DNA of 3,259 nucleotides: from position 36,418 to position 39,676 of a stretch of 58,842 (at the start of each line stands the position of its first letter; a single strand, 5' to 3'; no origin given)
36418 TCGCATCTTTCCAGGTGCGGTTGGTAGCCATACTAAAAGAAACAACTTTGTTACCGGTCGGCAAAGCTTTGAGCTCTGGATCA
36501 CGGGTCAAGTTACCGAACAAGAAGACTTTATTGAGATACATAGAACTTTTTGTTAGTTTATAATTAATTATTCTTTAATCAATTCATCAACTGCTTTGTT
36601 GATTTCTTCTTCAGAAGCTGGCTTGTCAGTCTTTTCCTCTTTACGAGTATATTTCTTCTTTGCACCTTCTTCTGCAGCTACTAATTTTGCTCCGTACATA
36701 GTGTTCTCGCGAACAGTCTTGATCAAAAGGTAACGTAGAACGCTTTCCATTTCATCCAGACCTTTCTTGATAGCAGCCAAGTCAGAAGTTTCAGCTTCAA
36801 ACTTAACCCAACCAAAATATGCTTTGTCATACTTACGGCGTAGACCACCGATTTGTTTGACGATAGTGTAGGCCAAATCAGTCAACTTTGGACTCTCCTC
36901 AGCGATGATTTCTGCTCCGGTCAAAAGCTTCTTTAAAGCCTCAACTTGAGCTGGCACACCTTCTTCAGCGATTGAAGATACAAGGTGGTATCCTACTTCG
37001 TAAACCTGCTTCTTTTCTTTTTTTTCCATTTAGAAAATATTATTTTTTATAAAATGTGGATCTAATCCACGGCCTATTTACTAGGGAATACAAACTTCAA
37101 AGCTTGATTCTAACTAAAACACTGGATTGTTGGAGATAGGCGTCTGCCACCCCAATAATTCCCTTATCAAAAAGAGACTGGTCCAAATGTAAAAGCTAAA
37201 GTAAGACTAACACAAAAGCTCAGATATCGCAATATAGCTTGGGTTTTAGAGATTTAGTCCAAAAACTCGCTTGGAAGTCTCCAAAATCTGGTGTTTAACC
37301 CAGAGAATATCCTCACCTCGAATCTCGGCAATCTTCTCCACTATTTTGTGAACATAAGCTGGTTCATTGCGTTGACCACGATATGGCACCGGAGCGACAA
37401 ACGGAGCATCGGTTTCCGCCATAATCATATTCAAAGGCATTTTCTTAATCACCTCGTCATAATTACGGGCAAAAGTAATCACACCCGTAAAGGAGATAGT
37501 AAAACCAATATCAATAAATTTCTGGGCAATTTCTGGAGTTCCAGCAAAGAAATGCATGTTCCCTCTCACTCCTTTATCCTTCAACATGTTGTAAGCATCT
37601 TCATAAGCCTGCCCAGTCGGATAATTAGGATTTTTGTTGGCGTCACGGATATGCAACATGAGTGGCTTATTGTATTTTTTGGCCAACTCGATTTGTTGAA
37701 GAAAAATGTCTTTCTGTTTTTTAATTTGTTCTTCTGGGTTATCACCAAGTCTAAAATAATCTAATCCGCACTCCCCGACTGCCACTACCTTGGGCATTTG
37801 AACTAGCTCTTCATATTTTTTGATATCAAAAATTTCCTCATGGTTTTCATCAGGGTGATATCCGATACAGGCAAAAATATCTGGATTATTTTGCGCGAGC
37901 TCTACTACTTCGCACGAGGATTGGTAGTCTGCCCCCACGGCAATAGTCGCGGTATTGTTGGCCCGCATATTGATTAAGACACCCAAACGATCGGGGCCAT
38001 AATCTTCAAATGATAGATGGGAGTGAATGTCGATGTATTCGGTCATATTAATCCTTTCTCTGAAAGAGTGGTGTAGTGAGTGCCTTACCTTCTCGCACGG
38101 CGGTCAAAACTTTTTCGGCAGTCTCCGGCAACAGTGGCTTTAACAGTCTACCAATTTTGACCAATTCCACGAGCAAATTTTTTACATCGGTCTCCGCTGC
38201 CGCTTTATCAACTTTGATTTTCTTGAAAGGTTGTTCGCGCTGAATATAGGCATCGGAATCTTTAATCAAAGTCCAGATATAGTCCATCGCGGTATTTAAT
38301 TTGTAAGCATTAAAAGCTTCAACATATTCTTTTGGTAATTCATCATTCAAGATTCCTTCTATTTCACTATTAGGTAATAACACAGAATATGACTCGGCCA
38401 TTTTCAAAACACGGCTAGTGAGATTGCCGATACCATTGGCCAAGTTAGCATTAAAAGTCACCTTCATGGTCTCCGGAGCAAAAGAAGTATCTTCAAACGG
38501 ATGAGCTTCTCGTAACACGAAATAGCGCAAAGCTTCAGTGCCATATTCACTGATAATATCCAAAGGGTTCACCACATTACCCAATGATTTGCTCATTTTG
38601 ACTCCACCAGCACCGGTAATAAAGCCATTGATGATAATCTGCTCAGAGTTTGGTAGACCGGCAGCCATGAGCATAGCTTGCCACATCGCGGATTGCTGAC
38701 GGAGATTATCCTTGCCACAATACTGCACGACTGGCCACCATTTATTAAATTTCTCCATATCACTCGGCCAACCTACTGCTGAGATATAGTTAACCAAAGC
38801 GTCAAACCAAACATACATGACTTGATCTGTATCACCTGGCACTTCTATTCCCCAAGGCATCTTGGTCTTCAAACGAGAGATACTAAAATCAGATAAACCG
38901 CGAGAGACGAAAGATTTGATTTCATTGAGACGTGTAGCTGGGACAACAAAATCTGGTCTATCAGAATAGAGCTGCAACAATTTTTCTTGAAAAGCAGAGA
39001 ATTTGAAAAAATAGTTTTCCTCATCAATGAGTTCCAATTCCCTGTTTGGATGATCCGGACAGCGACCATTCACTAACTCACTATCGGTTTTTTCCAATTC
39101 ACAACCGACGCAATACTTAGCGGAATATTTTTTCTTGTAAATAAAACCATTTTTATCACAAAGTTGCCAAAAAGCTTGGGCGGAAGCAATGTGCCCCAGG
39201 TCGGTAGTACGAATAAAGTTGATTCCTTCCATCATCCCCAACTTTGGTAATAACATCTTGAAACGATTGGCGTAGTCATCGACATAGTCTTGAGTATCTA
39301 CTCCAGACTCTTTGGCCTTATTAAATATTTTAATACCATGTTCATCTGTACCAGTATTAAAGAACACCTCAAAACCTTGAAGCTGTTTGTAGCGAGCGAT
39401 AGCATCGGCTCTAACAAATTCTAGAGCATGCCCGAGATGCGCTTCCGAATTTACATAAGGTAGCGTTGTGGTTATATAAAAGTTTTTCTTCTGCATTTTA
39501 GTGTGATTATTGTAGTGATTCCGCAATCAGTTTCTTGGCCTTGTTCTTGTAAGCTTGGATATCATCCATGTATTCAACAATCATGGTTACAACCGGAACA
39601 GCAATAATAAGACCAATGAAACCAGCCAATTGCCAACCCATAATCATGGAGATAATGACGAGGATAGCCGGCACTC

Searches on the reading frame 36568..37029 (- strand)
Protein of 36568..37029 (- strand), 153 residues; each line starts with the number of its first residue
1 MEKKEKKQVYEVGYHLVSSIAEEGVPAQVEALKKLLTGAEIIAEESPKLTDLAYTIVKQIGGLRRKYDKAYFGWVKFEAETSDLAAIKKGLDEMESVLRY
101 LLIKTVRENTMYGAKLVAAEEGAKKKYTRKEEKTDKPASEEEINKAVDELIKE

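Call 61: search_protein_families(library=pfam, proteins=[window:36568-37029:-], max_evalue=0.001)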
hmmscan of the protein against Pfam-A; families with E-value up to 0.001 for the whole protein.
window:36568-37029:- (153 aa): 1 family
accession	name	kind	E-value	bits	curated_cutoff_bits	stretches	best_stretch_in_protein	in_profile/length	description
PF01250.22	Ribosomal_S6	-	7e-08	33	27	1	10-104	2-90/90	Ribosomal protein S6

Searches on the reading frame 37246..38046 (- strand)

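Call 61: search_protein_families(library=pfam, proteins=[window:37246-38046:-], max_evalue=0.001)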
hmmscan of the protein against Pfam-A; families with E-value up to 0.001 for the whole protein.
window:37246-38046:- (266 aa): 1 family
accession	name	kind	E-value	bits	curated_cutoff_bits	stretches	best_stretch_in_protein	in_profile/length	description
PF01026.27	TatD_DNase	-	6.2e-70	235.9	27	1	5-263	1-253/253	TatD related DNase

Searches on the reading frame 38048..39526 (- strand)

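Call 61: search_protein_families(library=pfam, proteins=[window:38048-39526:-], max_evalue=0.001)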
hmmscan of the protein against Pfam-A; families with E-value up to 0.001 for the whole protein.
window:38048-39526:- (492 aa): 5 families
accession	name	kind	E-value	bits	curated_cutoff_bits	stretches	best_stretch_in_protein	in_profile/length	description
PF09334.17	tRNA-synt_1g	-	5.4e-90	302.4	20.1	2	166-374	178-391/391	tRNA synthetases class I (M)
PF00133.28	tRNA-synt_1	-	8.2e-36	124.1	22.7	2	234-347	296-411/414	tRNA synthetases class I (I, L, M and V)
PF01406.26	tRNA-synt_1e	-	2.4e-14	53.9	27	2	21-133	15-125/301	tRNA synthetases class I (C) catalytic domain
PF19303.5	Anticodon_3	-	2.2e-05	24.8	23.5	1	400-479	24-103/152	Anticodon binding domain of methionyl tRNA ligase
PF01921.24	tRNA-synt_1f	-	0.00051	19.5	27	0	301-340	273-312/360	tRNA synthetases class I (K)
